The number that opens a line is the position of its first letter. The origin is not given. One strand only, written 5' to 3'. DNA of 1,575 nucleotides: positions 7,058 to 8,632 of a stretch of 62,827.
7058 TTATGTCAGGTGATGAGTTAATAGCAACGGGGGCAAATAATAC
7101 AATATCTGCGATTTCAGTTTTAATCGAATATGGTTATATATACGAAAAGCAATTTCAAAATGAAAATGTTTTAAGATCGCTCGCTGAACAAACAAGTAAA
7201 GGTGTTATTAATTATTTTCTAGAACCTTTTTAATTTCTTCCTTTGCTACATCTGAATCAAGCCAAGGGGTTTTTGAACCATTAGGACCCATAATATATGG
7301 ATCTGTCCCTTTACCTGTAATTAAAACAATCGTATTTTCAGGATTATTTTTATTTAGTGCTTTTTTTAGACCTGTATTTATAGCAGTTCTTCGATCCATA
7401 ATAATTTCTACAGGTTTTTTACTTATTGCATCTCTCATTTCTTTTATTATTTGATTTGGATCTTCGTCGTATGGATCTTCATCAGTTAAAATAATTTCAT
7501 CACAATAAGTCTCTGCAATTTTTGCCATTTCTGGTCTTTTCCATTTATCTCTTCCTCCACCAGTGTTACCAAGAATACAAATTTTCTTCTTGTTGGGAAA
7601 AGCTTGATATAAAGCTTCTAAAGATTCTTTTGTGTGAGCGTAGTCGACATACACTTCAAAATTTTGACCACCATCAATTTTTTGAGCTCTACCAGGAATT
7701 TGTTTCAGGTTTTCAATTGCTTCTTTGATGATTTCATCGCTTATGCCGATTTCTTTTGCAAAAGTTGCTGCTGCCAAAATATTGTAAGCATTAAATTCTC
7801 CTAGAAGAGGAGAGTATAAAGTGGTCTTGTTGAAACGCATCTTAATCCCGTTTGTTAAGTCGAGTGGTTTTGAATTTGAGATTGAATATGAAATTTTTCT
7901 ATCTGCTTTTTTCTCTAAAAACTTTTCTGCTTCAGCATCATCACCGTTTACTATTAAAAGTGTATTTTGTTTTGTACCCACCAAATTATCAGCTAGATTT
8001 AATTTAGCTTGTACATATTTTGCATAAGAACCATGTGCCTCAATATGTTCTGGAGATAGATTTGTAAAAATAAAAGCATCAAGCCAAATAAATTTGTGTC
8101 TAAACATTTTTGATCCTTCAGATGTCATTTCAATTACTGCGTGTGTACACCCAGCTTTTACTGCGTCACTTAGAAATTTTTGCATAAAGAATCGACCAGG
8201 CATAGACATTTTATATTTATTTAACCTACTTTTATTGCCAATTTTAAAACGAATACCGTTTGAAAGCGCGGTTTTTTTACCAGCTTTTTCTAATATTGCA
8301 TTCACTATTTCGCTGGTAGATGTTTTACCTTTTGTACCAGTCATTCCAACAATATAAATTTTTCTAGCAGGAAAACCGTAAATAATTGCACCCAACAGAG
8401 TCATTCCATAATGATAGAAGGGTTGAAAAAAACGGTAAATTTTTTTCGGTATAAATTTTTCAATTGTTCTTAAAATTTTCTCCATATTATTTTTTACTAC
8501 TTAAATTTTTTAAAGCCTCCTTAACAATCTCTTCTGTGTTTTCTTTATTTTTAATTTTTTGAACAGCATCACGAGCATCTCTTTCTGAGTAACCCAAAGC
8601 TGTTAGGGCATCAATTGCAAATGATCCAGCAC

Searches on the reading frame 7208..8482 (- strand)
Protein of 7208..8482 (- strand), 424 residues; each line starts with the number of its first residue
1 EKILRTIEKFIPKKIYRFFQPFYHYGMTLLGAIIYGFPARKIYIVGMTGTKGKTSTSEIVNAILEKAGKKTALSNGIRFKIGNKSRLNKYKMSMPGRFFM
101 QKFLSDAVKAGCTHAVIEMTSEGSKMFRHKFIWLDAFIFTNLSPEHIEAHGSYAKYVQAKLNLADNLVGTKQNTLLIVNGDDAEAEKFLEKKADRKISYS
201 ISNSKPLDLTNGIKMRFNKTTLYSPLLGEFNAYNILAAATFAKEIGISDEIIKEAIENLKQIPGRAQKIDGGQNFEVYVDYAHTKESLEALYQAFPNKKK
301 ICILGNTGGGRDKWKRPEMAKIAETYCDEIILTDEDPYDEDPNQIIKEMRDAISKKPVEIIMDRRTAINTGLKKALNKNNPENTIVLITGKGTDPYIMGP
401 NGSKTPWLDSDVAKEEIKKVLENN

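Call 90: search_protein_families(library=pfam, proteins=[window:7208-8482:-], max_evalue=0.00001)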
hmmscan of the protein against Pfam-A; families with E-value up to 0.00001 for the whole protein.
window:7208-8482:- (424 aa): 2 families
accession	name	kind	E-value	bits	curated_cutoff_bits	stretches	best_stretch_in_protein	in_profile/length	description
PF08245.18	Mur_ligase_M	-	1.1e-32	114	24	1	48-240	2-198/200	Mur ligase middle domain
PF02875.26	Mur_ligase_C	-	3.2e-22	80.2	28.4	1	264-392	1-127/127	Mur ligase, glutamate ligase domain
